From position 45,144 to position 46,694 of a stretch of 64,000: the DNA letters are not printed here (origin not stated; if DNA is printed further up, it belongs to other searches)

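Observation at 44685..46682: AT-rich two-gene islet: ORC/STAND-like ATPase + small membrane protein, candidate undescribed defence module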

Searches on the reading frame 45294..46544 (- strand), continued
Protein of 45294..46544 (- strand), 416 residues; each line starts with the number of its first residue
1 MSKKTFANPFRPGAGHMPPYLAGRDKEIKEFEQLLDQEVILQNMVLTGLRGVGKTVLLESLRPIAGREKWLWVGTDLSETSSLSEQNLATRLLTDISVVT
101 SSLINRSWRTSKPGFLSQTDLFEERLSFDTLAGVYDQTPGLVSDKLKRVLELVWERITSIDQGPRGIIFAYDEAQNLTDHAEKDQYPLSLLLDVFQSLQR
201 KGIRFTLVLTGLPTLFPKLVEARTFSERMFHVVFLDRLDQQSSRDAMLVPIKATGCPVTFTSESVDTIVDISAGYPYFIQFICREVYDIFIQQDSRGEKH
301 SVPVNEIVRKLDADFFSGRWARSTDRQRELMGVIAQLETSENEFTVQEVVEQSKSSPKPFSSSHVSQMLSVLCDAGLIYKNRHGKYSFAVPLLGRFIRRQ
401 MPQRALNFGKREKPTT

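Call 47: search_dna_similar(query=window:45294-46544:-, collection=plasmids, mode=protein, max_rows=25)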
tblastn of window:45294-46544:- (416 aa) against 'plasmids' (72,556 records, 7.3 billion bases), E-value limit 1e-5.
Records with a match: 105; places in all: 121; records where one place covers at least 80% of the query: 97.
Best place of each record, by identity: <60% 105.
By first word of the organism name: Rhodococcus 26; Arthrobacter 9; Clavibacter 9; Sphingobium 8; Paenarthrobacter 6; Pseudarthrobacter 3; Polymorphobacter 2; Sphingomonas 2; Curtobacterium 2; Cellulosimicrobium 2; and 31 more.
By predicted mobility (MOB-suite, as given by PLSDB): non-mobilizable 49; mobilizable 31; conjugative 25.
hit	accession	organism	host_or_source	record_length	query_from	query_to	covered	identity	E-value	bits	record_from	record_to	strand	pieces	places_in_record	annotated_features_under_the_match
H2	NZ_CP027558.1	Rhodococcus rhodochrous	mixed culture,sewage tank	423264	8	400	94%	32.6%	5e-41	162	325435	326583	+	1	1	ATP-binding protein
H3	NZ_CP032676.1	Rhodococcus rhodochrous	cell culture,soil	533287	8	400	94%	32.1%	1e-40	161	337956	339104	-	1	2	ATP-binding protein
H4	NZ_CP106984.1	Rhodococcus aetherivorans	cell culture,soil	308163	8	400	94%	31.4%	2e-37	152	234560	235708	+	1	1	ATP-binding protein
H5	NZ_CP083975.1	Rhodococcus rhodochrous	compost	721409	8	400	94%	31.4%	2e-37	152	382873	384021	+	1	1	ATP-binding protein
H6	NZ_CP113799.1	Rhodococcus pyridinivorans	sediment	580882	8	400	94%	30.9%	1e-36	149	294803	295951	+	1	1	ATP-binding protein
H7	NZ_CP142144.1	Rhodococcus sp. PD04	mixed culture,Industrial wastewater ...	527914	8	400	94%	30.9%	1e-36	149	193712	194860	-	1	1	ATP-binding protein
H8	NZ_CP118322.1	Rhodococcus sp. DK176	pure culture,crude oil-contaminated soil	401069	8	400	94%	30.8%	9e-38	153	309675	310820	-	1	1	ATP-binding protein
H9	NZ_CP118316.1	Rhodococcus sp. DK180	pure culture,crude oil-contaminated soil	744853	8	400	94%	30.8%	9e-38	153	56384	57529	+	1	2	ATP-binding protein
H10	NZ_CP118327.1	Rhodococcus sp. DK17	pure culture,crude oil-contaminated soil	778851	8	400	94%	30.8%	9e-38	153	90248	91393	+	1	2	ATP-binding protein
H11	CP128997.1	Rhodococcus opacus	sludge,sludge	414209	8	400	94%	30.7%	3e-38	154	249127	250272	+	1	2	AAA family ATPase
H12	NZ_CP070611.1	Rhodococcus koreensis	cell culture,rhizosphere of apple ...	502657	8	400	94%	30.7%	8e-38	153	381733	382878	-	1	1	ATP-binding protein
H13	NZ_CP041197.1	Pseudarthrobacter sp. NIBRBAC000502770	Genome assembly,coal mine soil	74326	8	403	95%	30.2%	6e-37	150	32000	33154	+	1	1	ATP-binding protein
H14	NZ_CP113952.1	Rhodococcus sp. JS3073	culture,soil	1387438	8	400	94%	30.0%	4e-34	142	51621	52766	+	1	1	record has no annotation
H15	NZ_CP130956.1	Rhodococcus opacus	cell culture,Sod-podzolic soil ...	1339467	8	400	94%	29.9%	2e-35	146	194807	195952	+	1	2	none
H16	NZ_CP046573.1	Rhodococcus sp. WAY2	cell culture,bacterial consortium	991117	8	400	94%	29.9%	2e-35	145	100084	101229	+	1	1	ATP-binding protein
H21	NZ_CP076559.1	Sphingobium xenophagum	bacteria,La Roche-Posay thermal water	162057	8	403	95%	29.1%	3e-32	136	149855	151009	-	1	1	AAA family ATPase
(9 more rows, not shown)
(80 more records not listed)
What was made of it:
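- Full-length homologues of about 30% identity on 105 plasmids (call 47).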

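Call 48: get_annotated_region(hit=H2, flank=5000)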
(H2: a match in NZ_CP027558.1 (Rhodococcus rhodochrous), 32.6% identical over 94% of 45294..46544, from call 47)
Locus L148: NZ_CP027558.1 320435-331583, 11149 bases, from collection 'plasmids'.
description: Rhodococcus rhodochrous strain BX2 plasmid unnamed1, complete sequence
organism: Rhodococcus rhodochrous (NCBI taxid 1829)
taxonomy: Bacteria; Actinomycetota; Actinomycetes; Mycobacteriales; Nocardiaceae; Rhodococcus; Rhodococcus rhodochrous
host: -; source: mixed culture,sewage tank; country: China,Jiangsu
typing (MOB-suite, as given by PLSDB): non-mobilizable
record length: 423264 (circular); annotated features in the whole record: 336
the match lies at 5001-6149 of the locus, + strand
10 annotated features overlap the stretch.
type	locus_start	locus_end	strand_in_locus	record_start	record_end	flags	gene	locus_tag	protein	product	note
CDS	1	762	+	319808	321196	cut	-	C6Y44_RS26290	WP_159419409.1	NAD-dependent succinate-semialdehyde dehydrogenase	-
CDS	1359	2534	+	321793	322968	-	-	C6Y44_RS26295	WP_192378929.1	zinc-dependent alcohol dehydrogenase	-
CDS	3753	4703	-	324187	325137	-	-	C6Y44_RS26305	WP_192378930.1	phosphatidylserine/phosphatidylglycerophosphate/ cardiolipin synthase family protein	-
CDS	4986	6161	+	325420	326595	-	-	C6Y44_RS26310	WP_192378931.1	ATP-binding protein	-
CDS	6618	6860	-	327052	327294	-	-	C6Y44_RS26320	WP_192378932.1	hypothetical protein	-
CDS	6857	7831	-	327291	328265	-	-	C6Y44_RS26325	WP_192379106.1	ERCC4 domain-containing protein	-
CDS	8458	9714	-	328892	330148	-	-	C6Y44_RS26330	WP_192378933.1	type II toxin-antitoxin system HipA family toxin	-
CDS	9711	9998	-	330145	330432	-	-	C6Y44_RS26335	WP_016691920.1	helix-turn-helix transcriptional regulator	-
CDS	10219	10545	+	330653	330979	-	-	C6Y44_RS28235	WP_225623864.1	hypothetical protein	-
CDS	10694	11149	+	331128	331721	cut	-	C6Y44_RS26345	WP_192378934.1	hypothetical protein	-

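Call 49: get_annotated_region(hit=H13, flank=5000)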
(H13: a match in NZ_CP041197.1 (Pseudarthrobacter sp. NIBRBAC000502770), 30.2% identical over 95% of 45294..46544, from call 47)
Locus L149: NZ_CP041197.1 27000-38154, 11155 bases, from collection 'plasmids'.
description: Pseudarthrobacter sp. NIBRBAC000502770 plasmid pMK-1, complete sequence
organism: Pseudarthrobacter sp. NIBRBAC000502770 (NCBI taxid 2590785)
taxonomy: Bacteria; Actinomycetota; Actinomycetes; Micrococcales; Micrococcaceae; Pseudarthrobacter; Pseudarthrobacter sp. NIBRBAC000502770
host: -; source: Genome assembly,coal mine soil; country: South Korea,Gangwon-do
typing (MOB-suite, as given by PLSDB): mobilizable; relaxase MOBP
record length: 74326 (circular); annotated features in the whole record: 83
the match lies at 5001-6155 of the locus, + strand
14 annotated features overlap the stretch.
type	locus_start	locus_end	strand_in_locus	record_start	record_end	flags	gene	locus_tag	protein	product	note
CDS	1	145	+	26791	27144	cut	-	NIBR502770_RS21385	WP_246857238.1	hypothetical protein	-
CDS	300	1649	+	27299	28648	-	-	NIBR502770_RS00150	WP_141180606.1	NAD(P)/FAD-dependent oxidoreductase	-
CDS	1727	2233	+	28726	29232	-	-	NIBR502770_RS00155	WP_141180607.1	DUF1440 domain-containing protein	-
CDS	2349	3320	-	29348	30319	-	-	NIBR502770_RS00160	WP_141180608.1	cytochrome c biogenesis CcdA family protein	-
CDS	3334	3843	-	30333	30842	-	-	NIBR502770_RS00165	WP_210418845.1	TlpA disulfide reductase family protein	-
CDS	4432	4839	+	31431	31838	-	-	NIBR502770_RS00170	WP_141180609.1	hypothetical protein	-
CDS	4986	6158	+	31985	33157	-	-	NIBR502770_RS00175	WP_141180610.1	ATP-binding protein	-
CDS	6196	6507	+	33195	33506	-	-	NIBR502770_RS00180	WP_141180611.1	thioredoxin family protein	-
CDS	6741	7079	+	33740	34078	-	-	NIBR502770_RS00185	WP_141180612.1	YnfA family protein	-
CDS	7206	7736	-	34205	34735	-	-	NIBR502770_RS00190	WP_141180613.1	DinB family protein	-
CDS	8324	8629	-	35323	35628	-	-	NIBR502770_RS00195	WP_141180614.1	hypothetical protein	-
CDS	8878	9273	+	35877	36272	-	mobC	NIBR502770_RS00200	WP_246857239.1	plasmid mobilization relaxosome protein MobC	-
CDS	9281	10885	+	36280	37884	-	-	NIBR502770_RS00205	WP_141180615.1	relaxase/mobilization nuclease domain-containing protein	-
CDS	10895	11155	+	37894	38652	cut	-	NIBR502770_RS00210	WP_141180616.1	hypothetical protein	-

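Call 50: get_annotated_region(hit=H21, flank=5000)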
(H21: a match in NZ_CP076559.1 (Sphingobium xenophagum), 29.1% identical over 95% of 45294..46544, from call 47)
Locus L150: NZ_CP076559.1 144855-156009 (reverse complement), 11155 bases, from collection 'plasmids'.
description: Sphingobium xenophagum strain PH3-15 plasmid pSH2, complete sequence
organism: Sphingobium xenophagum (NCBI taxid 121428)
taxonomy: Bacteria; Pseudomonadota; Alphaproteobacteria; Sphingomonadales; Sphingomonadaceae; Sphingobium; Sphingobium xenophagum
host: -; source: bacteria,La Roche-Posay thermal water; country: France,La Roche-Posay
typing (MOB-suite, as given by PLSDB): conjugative; relaxase MOBF; mating-pair formation MPF_F
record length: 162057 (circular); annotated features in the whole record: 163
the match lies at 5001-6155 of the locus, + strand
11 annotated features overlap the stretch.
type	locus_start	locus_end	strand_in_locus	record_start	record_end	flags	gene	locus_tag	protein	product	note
CDS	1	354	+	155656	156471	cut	-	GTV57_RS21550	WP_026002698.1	conjugal transfer protein TraF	-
CDS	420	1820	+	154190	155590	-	-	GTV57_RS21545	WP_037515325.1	conjugal transfer protein TraH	-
CDS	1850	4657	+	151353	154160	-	-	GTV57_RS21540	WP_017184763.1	conjugal transfer protein TraG N-terminal domain-containing protein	-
CDS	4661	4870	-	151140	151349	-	-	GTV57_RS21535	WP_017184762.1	hypothetical protein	-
CDS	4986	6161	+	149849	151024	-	-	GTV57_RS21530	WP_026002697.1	AAA family ATPase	-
CDS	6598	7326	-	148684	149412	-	istB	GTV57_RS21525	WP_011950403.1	IS21-like element helper ATPase IstB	-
CDS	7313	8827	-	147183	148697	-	istA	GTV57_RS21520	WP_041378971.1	IS21 family transposase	-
CDS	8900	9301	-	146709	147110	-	soxR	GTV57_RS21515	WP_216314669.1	redox-sensitive transcriptional activator SoxR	GO:0006355 - regulation of DNA-templated transcription [Evidence IEA]; GO:0006979 - response to oxidative stress ...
CDS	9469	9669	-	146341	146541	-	-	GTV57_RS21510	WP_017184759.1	hypothetical protein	-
CDS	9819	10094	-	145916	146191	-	-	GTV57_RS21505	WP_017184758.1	HU family DNA-binding protein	GO:0030261 - chromosome condensation [Evidence IEA]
CDS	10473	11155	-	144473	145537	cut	-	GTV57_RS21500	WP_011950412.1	PIN domain-containing protein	-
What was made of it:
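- Homologues of about 30% identity on plasmids are also solitary (calls 47-50).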

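Call 63: search_protein_families(library=padloc, alignment_id=A1, max_evalue=0.01)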
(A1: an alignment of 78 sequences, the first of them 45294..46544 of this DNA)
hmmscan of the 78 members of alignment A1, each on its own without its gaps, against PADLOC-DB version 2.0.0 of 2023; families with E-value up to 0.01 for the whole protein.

A. member 1, window:45294-46544:- (416 aa): 2 families
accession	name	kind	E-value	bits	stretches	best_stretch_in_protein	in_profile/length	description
PDLC04787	PDC-S01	-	9.6e-05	19.4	0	21-62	10-48/412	-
PDLC04984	PDC-S27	-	0.0089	12.9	0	21-60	4-42/474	-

B. families by the number of members that match (of 78 scanned): 16 families
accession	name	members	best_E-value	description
PDLC03409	REase_II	30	0.00019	Type II restriction enzyme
PDLC04787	PDC-S01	19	9.6e-05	-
PDLC01859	CARF3--CARF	13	0.00033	-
PDLC04789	PDC-S01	9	0.00013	-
PDLC02928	NDT_II-A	8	1.7e-05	-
PDLC03959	SngB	5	0.0025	-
PDLC04984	PDC-S27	3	0.0024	-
PDLC02235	AbiEi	2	0.00026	AbiEi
PDLC00309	PtuA1|PtuA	2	0.003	AAA ATPase domain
PDLC02774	SspC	2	0.0055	SspC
PDLC00268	PtuA1|PtuA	2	0.0067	AAA ATPase domain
PDLC02243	AbiEi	1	0.00091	AbiEi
PDLC03532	REase_II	1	0.0014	Type II restriction enzyme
PDLC03002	Helicase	1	0.004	-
PDLC04786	PDC-S01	1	0.0086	-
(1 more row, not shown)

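Call 68: search_protein_families(library=pfam, proteins=[L083:846-1697:+, L085:3964-4788:-, L109:1083-1937:-, L118:3841-4779:-, L130:3907-4782:-, L105:4090-4812:-, L094:6176-6943:+, L051:7276-7929:+, L072:3110-3556:+, L009:3932-4729:+], max_evalue=0.001)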
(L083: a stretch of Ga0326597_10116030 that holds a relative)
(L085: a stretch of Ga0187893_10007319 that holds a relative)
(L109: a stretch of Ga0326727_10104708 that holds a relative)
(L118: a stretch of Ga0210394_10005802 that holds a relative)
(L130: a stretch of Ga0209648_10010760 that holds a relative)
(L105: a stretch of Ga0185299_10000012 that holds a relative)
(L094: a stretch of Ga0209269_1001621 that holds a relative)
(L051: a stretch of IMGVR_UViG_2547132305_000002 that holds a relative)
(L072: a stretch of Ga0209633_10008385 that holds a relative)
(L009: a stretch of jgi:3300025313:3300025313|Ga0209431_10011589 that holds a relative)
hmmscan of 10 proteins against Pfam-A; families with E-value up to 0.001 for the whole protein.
L083:846-1697:+ (283 aa): 1 family
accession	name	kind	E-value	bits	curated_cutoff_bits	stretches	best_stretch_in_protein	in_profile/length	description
PF03400.19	DDE_Tnp_IS1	-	1.1e-06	29.4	24.1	0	202-234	85-117/131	IS1 transposase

L085:3964-4788:- (274 aa): 1 family
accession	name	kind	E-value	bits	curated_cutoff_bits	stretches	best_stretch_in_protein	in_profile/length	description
PF03400.19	DDE_Tnp_IS1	-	2.3e-07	31.7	24.1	0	198-227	86-115/131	IS1 transposase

L109:1083-1937:- (284 aa): 1 family
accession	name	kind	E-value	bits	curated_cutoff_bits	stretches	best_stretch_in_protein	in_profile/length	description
PF03400.19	DDE_Tnp_IS1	-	1.5e-06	29.1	24.1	0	200-236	86-122/131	IS1 transposase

L118:3841-4779:- (312 aa): 2 families
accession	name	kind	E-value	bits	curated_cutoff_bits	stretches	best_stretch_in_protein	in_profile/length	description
PF03400.19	DDE_Tnp_IS1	-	6.9e-06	26.9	24.1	0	234-276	83-125/131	IS1 transposase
PF13610.12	DDE_Tnp_IS240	-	9.5e-05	23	27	1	131-192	18-80/139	DDE domain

L130:3907-4782:- (291 aa): 3 families
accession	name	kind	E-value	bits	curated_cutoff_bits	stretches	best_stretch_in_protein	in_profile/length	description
PF03400.19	DDE_Tnp_IS1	-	1.2e-06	29.4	24.1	0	210-244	78-115/131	IS1 transposase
PF13542.12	HTH_Tnp_ISL3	-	0.00021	21.1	27.4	1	29-61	19-50/51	Helix-turn-helix domain of transposase family ISL3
PF13936.12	HTH_38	-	0.00054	20.1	27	0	32-60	15-43/44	Helix-turn-helix domain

L105:4090-4812:- (240 aa): 1 family
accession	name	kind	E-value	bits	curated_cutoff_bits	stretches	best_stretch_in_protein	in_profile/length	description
PF13610.12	DDE_Tnp_IS240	-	0.00022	21.8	27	1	92-162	19-90/139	DDE domain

L094:6176-6943:+ (255 aa): 3 families
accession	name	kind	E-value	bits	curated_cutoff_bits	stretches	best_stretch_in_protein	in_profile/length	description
PF08980.16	DUF1883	-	2.5e-35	120.7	26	1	1-88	1-87/89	Domain of unknown function (DUF1883)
PF13676.11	TIR_2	-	8.7e-21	75.1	28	1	125-217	1-92/122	TIR domain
PF01582.25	TIR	-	1.6e-12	48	21.3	1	123-239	2-119/179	TIR domain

L051:7276-7929:+ (217 aa): 1 family
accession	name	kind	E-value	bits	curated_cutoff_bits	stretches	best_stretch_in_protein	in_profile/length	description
PF18894.6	PhageMetallopep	-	8.7e-38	129.9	23.7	1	36-195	1-134/134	Putative phage metallopeptidase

L072:3110-3556:+ (148 aa): 0 families

L009:3932-4729:+ (265 aa): 0 families

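Call 87: search_protein_families(library=padloc, alignment_id=A4, max_evalue=1e-8)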
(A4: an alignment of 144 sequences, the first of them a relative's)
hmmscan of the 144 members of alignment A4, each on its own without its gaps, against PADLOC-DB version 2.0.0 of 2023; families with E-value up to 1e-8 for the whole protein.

A. member 1, L061:6223-7434:+ (403 aa): 0 families

B. families by the number of members that match (of 144 scanned): 200 families (the first 25 are shown)
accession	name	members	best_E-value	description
PDLC04606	PDC-M37B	2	3.2e-44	-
PDLC04134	mad2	2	2.4e-38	mads_2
PDLC04605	PDC-M37B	2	3.2e-37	-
PDLC03838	DolB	2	1.3e-34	-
PDLC02962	RT-TIR_XII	2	1.8e-16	single gene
PDLC02961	RT-TIR_XII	2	1.6e-14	single gene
PDLC04140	mad8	2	2.8e-12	mads_8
PDLC00915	TRIP13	2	3e-11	TRIP13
PDLC03035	MTase_I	1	3.4e-211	Type I methyltransferase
PDLC03802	RTasHel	1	1.5e-111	DRT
PDLC03963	SoFic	1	2.8e-107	-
PDLC00114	GajB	1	5.4e-104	UrvD helicase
PDLC03019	MTase_I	1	4.6e-100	Type I methyltransferase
PDLC00132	GajB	1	7.1e-93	UrvD helicase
PDLC04531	PDC-M23B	1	4e-90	-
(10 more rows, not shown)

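Call 88: search_protein_families(library=pfam, alignment_id=A4, max_evalue=0.000001)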
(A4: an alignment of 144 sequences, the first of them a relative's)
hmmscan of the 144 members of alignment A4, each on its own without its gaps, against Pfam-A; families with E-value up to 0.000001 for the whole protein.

A. member 1, L061:6223-7434:+ (403 aa): 2 families
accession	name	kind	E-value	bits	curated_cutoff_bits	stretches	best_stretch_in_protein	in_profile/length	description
PF00589.27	Phage_integrase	-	6e-30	104.7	27.1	1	175-344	3-168/172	Phage integrase family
PF14659.12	Phage_int_SAM_3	-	6.2e-10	39.6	22.6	1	61-119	1-58/58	Phage integrase, N-terminal SAM-like domain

B. families by the number of members that match (of 144 scanned): 113 families (the first 25 are shown)
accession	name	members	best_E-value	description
PF18894.6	PhageMetallopep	3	8.7e-38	Putative phage metallopeptidase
PF01926.29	MMR_HSR1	3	1.5e-24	50S ribosome-binding GTPase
PF02421.24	FeoB_N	3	7.1e-14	Ferrous iron transport protein B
PF00488.27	MutS_V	2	3.8e-88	MutS domain V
PF07724.20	AAA_2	2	9.5e-72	AAA domain (Cdc48 subfamily)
PF05192.23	MutS_III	2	3.4e-52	MutS domain III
PF01624.25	MutS_I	2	8.7e-45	MutS domain I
PF17871.7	AAA_lid_9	2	3.9e-35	AAA lid domain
PF00589.27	Phage_integrase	2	6e-30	Phage integrase family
PF05190.23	MutS_IV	2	3.8e-28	MutS family domain IV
PF02861.25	Clp_N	2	1.1e-27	Clp amino terminal domain, pathogenicity island component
PF10431.15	ClpB_D2-small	2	4.4e-27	C-terminal, D2-small domain, of ClpB protein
PF05188.22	MutS_II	2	2.6e-26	MutS domain II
PF00004.35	AAA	2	1.4e-25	ATPase family associated with various cellular activities (AAA)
PF07728.20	AAA_5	2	2.3e-20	AAA domain (dynein-related subfamily)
PF13191.12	AAA_16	2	1.1e-13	AAA ATPase domain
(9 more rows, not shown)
